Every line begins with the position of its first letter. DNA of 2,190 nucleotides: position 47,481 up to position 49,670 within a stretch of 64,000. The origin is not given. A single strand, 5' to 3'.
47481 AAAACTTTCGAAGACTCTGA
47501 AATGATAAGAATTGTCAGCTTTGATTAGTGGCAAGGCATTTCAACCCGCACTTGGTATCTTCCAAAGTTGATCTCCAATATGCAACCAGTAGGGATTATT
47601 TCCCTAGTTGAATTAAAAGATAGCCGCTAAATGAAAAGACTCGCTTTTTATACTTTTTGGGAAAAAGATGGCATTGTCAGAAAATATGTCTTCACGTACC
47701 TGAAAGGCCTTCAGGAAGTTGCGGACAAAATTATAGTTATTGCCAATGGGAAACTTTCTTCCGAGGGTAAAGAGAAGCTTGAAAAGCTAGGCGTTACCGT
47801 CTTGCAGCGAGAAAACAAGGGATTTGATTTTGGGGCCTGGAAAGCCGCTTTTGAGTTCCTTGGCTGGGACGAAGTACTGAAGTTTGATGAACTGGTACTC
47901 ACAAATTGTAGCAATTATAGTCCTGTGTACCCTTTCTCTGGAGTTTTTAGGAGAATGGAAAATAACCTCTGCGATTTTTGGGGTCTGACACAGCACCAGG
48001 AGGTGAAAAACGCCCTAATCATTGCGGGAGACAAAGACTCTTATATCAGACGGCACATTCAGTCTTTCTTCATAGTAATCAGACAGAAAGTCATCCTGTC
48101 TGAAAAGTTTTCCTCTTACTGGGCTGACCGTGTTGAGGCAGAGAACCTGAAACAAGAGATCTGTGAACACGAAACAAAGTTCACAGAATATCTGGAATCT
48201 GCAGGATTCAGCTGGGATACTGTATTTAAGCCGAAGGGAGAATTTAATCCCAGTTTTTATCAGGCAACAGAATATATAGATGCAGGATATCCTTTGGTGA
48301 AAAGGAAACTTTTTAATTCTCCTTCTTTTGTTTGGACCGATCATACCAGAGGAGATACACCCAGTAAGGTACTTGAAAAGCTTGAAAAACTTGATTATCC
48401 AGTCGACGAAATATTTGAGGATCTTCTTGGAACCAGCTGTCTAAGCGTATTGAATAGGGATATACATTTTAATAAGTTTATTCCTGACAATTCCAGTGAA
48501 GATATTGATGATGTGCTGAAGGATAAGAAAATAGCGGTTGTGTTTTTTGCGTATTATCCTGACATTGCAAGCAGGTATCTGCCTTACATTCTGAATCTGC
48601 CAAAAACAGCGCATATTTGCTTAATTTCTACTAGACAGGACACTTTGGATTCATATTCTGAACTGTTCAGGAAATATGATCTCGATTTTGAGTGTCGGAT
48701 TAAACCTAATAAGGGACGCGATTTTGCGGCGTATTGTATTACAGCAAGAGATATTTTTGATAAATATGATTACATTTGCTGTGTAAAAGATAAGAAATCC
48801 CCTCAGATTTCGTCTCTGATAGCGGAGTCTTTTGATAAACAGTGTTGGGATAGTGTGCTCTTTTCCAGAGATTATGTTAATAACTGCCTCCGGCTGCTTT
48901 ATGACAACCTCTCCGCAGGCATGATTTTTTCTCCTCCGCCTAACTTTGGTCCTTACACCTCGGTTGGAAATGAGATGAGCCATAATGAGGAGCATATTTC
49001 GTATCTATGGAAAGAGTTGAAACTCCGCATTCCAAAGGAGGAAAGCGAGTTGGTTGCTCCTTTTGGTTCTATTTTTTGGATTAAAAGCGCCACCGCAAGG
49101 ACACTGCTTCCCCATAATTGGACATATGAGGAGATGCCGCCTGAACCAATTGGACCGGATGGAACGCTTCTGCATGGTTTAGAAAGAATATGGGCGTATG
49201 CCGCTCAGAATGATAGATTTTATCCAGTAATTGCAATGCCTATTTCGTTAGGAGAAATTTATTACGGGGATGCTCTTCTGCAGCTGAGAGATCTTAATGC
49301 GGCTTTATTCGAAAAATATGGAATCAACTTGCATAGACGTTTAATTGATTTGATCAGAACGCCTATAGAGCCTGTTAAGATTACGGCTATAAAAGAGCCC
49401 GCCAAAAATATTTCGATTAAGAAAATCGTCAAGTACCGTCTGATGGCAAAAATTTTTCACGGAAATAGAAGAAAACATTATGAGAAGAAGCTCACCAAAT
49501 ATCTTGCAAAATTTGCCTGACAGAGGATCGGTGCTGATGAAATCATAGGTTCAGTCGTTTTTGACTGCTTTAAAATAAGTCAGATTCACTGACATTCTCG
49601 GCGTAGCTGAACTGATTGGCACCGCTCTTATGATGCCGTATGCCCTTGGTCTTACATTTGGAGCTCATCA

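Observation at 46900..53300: Low-GC (about 33%) island with Gram-positive-style rhamnan decoration genes inside a Gram-negative LPS/envelope locus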

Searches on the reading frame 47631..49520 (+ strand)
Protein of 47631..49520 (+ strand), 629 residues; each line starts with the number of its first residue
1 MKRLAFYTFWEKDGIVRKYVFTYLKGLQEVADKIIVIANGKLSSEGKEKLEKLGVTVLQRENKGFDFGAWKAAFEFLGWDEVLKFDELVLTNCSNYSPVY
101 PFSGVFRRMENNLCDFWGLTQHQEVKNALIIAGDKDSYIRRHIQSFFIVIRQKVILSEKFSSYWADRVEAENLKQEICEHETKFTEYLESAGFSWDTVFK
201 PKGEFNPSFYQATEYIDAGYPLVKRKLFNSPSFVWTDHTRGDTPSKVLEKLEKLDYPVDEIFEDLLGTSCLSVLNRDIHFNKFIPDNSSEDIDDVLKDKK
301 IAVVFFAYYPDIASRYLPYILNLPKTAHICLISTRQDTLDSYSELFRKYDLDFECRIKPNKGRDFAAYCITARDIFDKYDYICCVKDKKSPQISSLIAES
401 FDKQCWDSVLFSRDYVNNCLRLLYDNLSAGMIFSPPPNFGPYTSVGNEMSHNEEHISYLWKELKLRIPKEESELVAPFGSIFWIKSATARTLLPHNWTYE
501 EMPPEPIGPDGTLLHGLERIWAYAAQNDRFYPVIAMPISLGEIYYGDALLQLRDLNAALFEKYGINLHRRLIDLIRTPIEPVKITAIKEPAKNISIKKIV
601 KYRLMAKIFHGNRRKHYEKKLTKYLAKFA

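Call 9: search_protein_families(library=pfam, proteins=[window:47631-49520:+], max_evalue=0.01)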
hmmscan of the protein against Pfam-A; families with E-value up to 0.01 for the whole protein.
window:47631-49520:+ (629 aa): 1 family
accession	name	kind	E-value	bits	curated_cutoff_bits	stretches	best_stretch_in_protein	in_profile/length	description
PF05045.17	RgpF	-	2.2e-131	439.4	25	1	34-529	1-502/503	Rhamnan synthesis protein F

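Call 10: find_encoding_contigs(protein=window:47631-49520:+, flank=10000, max_places=8)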
Protein window:47631-49520:+ (629 aa): 23 contigs read that carry it; 6 places shown.
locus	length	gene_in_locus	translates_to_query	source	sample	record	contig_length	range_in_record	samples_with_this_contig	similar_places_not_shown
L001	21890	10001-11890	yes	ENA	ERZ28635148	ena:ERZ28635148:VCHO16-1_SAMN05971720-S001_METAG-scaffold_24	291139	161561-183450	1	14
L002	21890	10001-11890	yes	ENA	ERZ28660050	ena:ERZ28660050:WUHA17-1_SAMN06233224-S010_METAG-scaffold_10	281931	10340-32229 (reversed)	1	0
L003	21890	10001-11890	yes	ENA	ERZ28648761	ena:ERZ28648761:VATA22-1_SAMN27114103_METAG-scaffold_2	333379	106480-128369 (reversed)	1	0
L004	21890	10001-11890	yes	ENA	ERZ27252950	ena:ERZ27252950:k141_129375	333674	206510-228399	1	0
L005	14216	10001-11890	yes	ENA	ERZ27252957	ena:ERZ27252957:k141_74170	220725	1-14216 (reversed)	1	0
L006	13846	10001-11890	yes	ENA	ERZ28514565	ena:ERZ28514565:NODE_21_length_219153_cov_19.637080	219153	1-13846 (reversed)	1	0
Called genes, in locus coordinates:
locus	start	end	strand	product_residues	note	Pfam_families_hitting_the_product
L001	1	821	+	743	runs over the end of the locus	PF10111:Glyco_tranf_2_2 (faint), PF00535:Glycos_transf_2, PF13641:Glyco_tranf_2_3, PF13712:Glyco_tranf_2_5 (weak), PF01075:Glyco_transf_9 (weak)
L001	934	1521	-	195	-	PF00884:Sulfatase, PF01663:Phosphodiest (weak)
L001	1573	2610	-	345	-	PF00884:Sulfatase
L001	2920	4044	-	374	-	PF01075:Glyco_transf_9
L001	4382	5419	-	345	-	PF00268:Ribonuc_red_sm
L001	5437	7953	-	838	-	PF03477:ATP-cone, PF00317:Ribonuc_red_lgN, PF02867:Ribonuc_red_lgC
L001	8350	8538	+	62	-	-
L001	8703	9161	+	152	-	PF00578:AhpC-TSA, PF08534:Redoxin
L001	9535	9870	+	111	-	-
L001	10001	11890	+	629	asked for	PF05045:RgpF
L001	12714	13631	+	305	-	-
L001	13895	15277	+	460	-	PF09913:DUF2142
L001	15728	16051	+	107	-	-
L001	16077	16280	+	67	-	-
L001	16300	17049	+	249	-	PF08797:HIRAN (weak)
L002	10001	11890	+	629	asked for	PF05045:RgpF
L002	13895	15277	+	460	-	PF09913:DUF2142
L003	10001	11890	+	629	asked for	PF05045:RgpF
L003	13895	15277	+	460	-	PF09913:DUF2142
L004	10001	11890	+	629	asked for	PF05045:RgpF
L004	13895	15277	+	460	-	PF09913:DUF2142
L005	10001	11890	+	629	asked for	PF05045:RgpF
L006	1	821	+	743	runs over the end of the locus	PF10111:Glyco_tranf_2_2 (faint), PF00535:Glycos_transf_2, PF13641:Glyco_tranf_2_3, PF13712:Glyco_tranf_2_5 (weak), PF01075:Glyco_transf_9 (weak)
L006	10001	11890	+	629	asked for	PF05045:RgpF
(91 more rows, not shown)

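Call 11: find_homologous_proteins(query=window:47631-49520:+, max_evalue=1e-10)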
Query window:47631-49520:+ (629 aa): 196 proteins with E <= 1e-10 among 8000 candidates; the best 120 are listed.
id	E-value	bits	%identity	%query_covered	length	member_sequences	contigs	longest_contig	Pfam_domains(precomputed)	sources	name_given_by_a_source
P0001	0.0e+0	1466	100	100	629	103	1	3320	PF05045.18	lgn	-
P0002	0.0e+0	1232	82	100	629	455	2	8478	PF05045.18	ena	-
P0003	4.3e-265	899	61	100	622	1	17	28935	PF05045.18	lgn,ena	-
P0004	1.7e-264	897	61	100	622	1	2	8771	PF05045.18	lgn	-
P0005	1.8e-264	897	61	100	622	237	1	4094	PF05045.18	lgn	-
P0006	4.1e-264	896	61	100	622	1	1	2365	PF05045.18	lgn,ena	-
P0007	6.3e-264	895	61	100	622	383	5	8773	PF05045.18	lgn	-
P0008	2.8e-261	887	60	100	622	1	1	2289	PF05045.18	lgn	-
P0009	2.3e-224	765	53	100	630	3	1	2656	PF05045.18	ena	-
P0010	4.8e-167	575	43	99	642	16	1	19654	PF05045.18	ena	-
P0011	5.6e-150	519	40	100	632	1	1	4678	PF05045.18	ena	-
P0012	1.0e-145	505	41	100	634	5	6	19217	PF05045.18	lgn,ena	-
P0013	1.0e-142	495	40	98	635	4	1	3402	PF05045.18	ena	-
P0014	4.8e-142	493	39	99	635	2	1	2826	PF05045.18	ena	-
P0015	5.3e-141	489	40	99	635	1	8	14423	PF05045.18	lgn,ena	-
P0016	1.1e-140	488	39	99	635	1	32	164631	PF05045.18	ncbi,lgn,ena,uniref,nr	ncbi:rhamnan synthesis F family protein [uncultured Mailhella sp.]|uniref:rhamnan synthesis F family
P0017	9.0e-139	482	39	98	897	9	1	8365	PF05045.18,PF13641.13,PF00535.33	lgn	-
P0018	2.8e-135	470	38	98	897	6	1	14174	PF05045.18,PF13641.13,PF00535.33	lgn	-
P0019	6.8e-132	459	38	91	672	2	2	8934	PF05045.18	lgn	-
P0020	4.5e-131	456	38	99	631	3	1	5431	PF05045.18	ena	-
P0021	7.2e-131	456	37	98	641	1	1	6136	PF05045.18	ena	-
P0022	3.1e-128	447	40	90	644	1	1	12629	PF05045.18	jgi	-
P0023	2.0e-124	434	38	99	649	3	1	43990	PF05045.18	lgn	-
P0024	1.5e-123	432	38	90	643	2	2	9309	PF05045.18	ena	-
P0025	1.9e-122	428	38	86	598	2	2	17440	PF05045.18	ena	-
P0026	1.2e-120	422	38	90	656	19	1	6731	PF05045.18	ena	-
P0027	1.1e-119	419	36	92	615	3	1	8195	PF05045.18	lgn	-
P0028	1.4e-118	415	35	98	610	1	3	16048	PF05045.18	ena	-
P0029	4.3e-114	400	35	97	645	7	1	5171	PF05045.18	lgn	-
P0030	7.8e-114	399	37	89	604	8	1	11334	PF05045.18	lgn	-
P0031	2.1e-112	395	37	86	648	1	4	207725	PF05045.18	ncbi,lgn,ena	-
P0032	9.4e-112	393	35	99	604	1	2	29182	PF05045.18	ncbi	-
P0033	1.5e-111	392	37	86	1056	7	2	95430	PF05045.18,PF21374.4,PF22772.3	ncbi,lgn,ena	-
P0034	2.5e-111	391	36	90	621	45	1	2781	PF05045.18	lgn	-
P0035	9.7e-110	386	35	91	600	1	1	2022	PF05045.18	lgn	-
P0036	1.2e-108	382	35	89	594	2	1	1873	PF05045.18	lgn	-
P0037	1.9e-108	382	36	85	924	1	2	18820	PF05045.18,PF01697.34,PF00535.33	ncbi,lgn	-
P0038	3.0e-107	378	37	87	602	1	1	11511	PF05045.18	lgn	-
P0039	3.9e-107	377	37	88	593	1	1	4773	PF05045.18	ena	-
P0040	4.0e-106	374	33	89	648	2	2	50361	PF05045.18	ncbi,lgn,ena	-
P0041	3.0e-105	371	36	85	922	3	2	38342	PF05045.18,PF01697.34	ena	-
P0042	1.5e-101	359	36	84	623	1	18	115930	PF05045.18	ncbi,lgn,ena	-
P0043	3.7e-101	358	36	86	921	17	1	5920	PF05045.18,PF01697.34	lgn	-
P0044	7.3e-101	357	35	87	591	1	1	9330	PF05045.18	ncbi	-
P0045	1.1e-100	356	36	85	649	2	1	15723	PF05045.18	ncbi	-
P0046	1.3e-97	346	33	92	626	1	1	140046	PF05045.18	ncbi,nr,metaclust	ncbi:rhamnan synthesis protein F [Paenibacillus sp. Leaf72]|nr:rhamnan synthesis protein F [Paenibac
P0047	1.3e-97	346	33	92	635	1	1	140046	PF05045.18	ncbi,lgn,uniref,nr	ncbi:rhamnan synthesis F family protein [Paenibacillus sp. Leaf72]|uniref:rhamnan synthesis F family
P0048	1.4e-97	346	36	86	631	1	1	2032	PF05045.18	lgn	-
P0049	6.1e-97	344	32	98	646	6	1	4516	PF05045.18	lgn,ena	-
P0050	1.3e-95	339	32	92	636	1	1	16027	PF05045.18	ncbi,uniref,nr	ncbi:rhamnan synthesis F family protein [Paenibacillus sp. WQ 127069]|uniref:Rhamnan synthesis F fam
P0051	1.7e-93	332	32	99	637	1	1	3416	PF05045.18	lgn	-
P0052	1.7e-90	322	32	89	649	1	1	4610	PF05045.18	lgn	-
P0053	1.8e-90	322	32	99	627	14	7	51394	PF05045.18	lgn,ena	-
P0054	2.3e-90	322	31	91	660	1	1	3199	PF05045.18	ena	-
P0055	1.7e-89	319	35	89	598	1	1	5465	PF05045.18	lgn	-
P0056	2.6e-89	318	32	85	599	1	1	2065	PF05045.18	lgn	-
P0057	1.2e-88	316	31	92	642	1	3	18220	PF05045.18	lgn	-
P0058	9.6e-87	310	31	92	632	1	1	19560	PF05045.18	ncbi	-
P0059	2.2e-86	309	31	93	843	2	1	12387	PF05045.18,PF22674.3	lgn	-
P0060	8.0e-86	307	30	100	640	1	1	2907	PF05045.18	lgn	-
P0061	1.6e-85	306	33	89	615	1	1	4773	PF05045.18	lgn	-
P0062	4.1e-85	305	32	89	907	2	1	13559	PF05045.18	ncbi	ncbi:MAG: rhamnan synthesis F family protein [Clostridia bacterium]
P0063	3.4e-84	302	34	86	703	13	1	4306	PF05045.18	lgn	-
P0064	1.3e-83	300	32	85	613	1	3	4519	PF05045.18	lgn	-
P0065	1.9e-83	299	31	96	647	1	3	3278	PF05045.18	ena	-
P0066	2.2e-82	296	32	89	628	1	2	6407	PF05045.18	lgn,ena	-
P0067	5.6e-82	294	31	97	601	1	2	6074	PF05045.18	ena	-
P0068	4.9e-81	291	32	85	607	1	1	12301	PF05045.18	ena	-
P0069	6.4e-80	287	30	96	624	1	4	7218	PF05045.18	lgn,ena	-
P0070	1.4e-79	286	32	85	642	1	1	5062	PF05045.18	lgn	-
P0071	7.9e-78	281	32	82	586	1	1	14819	PF05045.18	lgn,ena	-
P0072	2.0e-77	279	30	85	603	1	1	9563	PF05045.18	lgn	-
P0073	3.2e-77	278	31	86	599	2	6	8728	PF05045.18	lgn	-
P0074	6.5e-77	277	30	90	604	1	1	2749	PF05045.18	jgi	jgi:rhamnosyltransferase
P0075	2.1e-76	276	31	85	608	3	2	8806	PF05045.18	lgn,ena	-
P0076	2.3e-76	276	33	87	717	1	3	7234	PF05045.18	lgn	-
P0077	7.5e-76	274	31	89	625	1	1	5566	PF05045.18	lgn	-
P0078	7.4e-75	271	31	86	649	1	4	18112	PF05045.18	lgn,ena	-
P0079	2.1e-74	269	30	86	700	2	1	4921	PF05045.18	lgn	-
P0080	9.0e-74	267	28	92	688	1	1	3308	PF05045.18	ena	-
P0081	7.0e-73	264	32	84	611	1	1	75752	PF05045.18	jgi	-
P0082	2.6e-72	262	32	86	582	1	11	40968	PF05045.18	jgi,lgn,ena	jgi:rhamnosyltransferase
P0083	6.0e-70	254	31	88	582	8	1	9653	PF05045.18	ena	-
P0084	1.4e-69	253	27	100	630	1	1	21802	PF05045.18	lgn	-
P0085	2.7e-69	252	29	89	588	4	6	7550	PF05045.18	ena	-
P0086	1.1e-68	250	31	86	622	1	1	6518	PF05045.18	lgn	-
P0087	2.2e-68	249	31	86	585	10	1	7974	PF05045.18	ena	-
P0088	4.6e-67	245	30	89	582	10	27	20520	PF05045.18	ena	-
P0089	1.5e-66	243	31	89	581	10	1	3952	PF05045.18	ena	-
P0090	1.0e-65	241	31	86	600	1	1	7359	PF05045.18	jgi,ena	-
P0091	1.9e-65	240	31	86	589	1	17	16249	PF05045.18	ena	-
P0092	3.7e-65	239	29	83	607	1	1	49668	PF05045.18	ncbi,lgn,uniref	ncbi:hypothetical protein O7A70_30655 [Mesorhizobium sp. Cs1299R1N1]|uniref:rhamnan synthesis F fami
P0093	3.2e-64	236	30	89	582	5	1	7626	PF05045.18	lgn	-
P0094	6.1e-64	235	30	74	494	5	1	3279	PF05045.18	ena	-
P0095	6.7e-64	234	30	85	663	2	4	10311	PF05045.18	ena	-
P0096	7.7e-64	234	29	88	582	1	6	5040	PF05045.18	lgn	-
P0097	9.2e-64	234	30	83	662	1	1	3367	PF05045.18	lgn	-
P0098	9.2e-64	234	29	88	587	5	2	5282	PF05045.18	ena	-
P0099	1.6e-63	233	29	86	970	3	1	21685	PF05045.18,PF10111.15,PF13641.13,PF00535.33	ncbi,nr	ncbi:MAG: rhamnan synthesis F family protein [Pseudoclavibacter sp.]|nr:rhamnan synthesis F family p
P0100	2.5e-63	233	29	90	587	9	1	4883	PF05045.18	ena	-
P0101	3.8e-63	232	30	86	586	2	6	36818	PF05045.18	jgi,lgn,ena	-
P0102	7.4e-63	231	28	87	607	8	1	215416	PF05045.18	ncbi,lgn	-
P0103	7.9e-61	224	30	84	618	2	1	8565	PF05045.18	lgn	-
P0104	7.7e-59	218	28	84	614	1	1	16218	PF05045.18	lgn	-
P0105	2.5e-58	216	30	76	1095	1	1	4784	PF05045.18,PF04464.21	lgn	-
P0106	2.7e-56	209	28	85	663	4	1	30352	PF05045.18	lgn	-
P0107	4.4e-54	202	28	86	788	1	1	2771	PF05045.18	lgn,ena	-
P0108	7.7e-52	195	27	92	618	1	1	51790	PF05045.18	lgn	-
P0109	2.5e-50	190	27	87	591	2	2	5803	PF05045.18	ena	-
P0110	3.5e-49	186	36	31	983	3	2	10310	PF05045.18,PF14307.13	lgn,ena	-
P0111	6.2e-49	185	28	84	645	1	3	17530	PF05045.18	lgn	-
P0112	7.2e-48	182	27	89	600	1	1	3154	PF05045.18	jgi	jgi:rhamnosyltransferase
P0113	2.0e-47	180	28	90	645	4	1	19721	PF05045.18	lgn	-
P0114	1.8e-46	177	27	90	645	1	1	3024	PF05045.18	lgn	-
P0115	2.0e-46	177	27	84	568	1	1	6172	PF05045.18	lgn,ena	-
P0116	6.4e-46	175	27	81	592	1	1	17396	PF05045.18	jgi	jgi:rhamnosyltransferase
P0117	6.6e-46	175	27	85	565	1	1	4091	PF05045.18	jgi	jgi:rhamnosyltransferase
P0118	9.4e-46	175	27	89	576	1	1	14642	PF05045.18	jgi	jgi:rhamnosyltransferase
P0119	2.1e-45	173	35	31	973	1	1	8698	PF05045.18,PF14307.13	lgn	-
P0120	5.3e-44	169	28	85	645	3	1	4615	PF05045.18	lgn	-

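Call 13: find_encoding_contigs(protein=P0002, flank=10000, max_places=4)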
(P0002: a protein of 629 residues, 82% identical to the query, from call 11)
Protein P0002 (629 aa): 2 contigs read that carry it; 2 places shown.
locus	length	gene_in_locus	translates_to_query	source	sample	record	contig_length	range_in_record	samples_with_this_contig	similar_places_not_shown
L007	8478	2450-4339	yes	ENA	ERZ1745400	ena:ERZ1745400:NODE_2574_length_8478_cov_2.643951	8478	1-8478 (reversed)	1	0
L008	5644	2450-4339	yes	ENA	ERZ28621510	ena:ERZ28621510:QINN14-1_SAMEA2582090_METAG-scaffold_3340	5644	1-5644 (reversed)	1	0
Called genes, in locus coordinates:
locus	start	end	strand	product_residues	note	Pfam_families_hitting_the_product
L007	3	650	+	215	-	?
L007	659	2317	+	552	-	-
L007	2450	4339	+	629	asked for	PF05045:RgpF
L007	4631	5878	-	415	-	-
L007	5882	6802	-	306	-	PF00535:Glycos_transf_2, PF10111:Glyco_tranf_2_2 (weak)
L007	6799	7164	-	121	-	PF04138:GtrA_DPMS_TM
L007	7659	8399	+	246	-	PF08797:HIRAN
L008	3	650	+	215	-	?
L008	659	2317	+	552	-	-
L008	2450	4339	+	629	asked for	PF05045:RgpF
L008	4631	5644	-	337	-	?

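Call 14: find_encoding_contigs(protein=P0003, flank=10000, max_places=4)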
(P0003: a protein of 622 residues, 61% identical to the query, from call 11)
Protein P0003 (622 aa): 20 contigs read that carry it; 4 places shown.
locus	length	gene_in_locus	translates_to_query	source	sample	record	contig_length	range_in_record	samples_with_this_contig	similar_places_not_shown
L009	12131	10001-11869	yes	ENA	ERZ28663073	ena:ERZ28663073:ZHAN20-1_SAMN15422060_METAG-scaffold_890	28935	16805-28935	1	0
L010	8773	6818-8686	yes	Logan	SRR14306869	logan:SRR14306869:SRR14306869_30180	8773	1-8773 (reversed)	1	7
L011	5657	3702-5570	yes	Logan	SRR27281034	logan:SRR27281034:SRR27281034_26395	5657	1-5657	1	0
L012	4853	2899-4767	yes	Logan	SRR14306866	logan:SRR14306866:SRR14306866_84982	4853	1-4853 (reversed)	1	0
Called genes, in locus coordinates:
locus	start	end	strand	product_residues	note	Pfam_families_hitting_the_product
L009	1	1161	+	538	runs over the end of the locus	PF01019:G_glu_transpept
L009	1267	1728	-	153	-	-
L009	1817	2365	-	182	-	PF13441:Gly-zipper_YMGG (faint), PF05433:Rick_17kDa_Anti (weak)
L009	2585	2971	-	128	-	PF00578:AhpC-TSA (weak), PF00085:Thioredoxin, PF13098:Thioredoxin_2, PF13905:Thioredoxin_8 (faint)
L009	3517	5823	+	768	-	PF13089:PP_kinase_N, PF02503:PP_kinase, PF17941:PP_kinase_C_1, PF13091:PLDc_2, PF13090:PP_kinase_C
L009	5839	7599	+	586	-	PF02541:Ppx-GppA, PF21447:Ppx-GppA_III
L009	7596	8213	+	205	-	PF12804:NTP_transf_3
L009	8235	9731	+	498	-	PF00342:PGI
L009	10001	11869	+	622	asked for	PF05045:RgpF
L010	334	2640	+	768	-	PF13089:PP_kinase_N, PF02503:PP_kinase, PF17941:PP_kinase_C_1, PF13091:PLDc_2, PF13090:PP_kinase_C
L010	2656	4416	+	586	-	PF02541:Ppx-GppA, PF21447:Ppx-GppA_III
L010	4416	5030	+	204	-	PF12804:NTP_transf_3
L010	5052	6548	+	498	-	PF00342:PGI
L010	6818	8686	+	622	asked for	PF05045:RgpF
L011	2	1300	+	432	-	?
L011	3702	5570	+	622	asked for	PF05045:RgpF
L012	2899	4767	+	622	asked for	PF05045:RgpF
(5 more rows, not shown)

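Call 19: find_related_loci(query=A1, collection=genome_contigs, flank=10000)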
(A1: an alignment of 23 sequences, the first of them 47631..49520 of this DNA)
Query A1 (629 aa) in genome_contigs; peptide patterns used: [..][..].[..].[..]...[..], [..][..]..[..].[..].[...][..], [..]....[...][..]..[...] (x = any residue, [..] = any of these).
468 stretches matched a pattern; 406 encode a relative of the query (tblastn E <= 1e-3); the best 80 are kept; 79 distinct loci.
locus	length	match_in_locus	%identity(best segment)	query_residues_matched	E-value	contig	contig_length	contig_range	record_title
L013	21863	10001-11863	61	1-628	0e+0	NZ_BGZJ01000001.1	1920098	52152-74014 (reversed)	Mesosutterella multiformis strain 4NBBH2 sequence1, whole genome shotgun sequence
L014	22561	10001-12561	86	1-484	1e-174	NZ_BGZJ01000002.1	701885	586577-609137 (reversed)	Mesosutterella multiformis strain 4NBBH2 sequence2, whole genome shotgun sequence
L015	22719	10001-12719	39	1-620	3e-141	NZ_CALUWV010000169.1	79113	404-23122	MAG: uncultured Mailhella sp. isolate BRZ_BG__bin118 BRZ_BG__NODE_461_length_79113_cov_7.134825, whole genome shotgun se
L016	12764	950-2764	37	1-577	9e-128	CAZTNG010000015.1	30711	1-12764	MAG TPA_asm: uncultured Enterobacterales bacterium isolate binchicken_co70_26 genome assembly, contig: NODE_998_length_3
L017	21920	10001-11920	36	1-620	3e-125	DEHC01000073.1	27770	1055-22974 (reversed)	MAG TPA_asm: Gammaproteobacteria bacterium UBA2810 UBA2810_contig_4522, whole genome shotgun sequence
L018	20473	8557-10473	35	4-627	2e-122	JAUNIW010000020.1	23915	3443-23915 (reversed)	MAG: Pseudomonadota bacterium isolate S29M_St_20 NODE_672_length_23915_cov_7.041827, whole genome shotgun sequence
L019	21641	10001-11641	36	2-544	6e-113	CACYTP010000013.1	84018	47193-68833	uncultured bacterium isolate RUG12268 genome assembly, contig: RUG12268_asm_13, whole genome shotgun sequence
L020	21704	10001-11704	33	5-566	6e-109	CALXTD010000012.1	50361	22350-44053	MAG: uncultured Alphaproteobacteria bacterium isolate BRZ_RF__bin97 genome assembly, contig: BRZ_RF__NODE_694_length_503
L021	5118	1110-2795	37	1-555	2e-109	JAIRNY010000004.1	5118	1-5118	MAG: Candidatus Endomicrobiellum cryptotermitis isolate Cd354_bin52 k119_2210552, whole genome shotgun sequence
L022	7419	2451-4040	35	2-537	2e-106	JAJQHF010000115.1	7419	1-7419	MAG: Candidatus Gastranaerophilales bacterium isolate U.4_7 NODE_1369_length_7419_cov_7.515888, whole genome shotgun seq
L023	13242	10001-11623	36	2-537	3e-104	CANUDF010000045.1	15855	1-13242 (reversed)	MAG: Candidatus Gastranaerophilales bacterium isolate chick29__bin14 genome assembly, contig: chick29__NODE_696_length_1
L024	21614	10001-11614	36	2-537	4e-103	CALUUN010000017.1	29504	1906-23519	MAG: Candidatus Gastranaerophilales bacterium isolate BRZ_MV__bin6 genome assembly, contig: BRZ_MV__NODE_750_length_2950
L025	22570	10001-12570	33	1-564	5e-103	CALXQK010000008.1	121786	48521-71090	MAG: uncultured Duodenibacillus sp. isolate E12__bin28 genome assembly, contig: E12__k127_182721, whole genome shotgun s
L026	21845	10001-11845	32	1-625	1e-101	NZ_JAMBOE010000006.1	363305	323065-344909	Paenibacillus macerans strain MER 50.2 NODE_6_, whole genome shotgun sequence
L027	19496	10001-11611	38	1-537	6e-112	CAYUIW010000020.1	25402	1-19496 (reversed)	MAG TPA_asm: uncultured Muribaculaceae bacterium isolate SRP225648_co1_973 genome assembly, contig: NODE_4297_length_254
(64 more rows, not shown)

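Call 30: search_protein_families(library=ncbifam, proteins=[window:47631-49520:+], max_evalue=0.001)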
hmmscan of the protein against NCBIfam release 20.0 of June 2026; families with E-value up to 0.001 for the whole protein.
window:47631-49520:+ (629 aa): 0 families
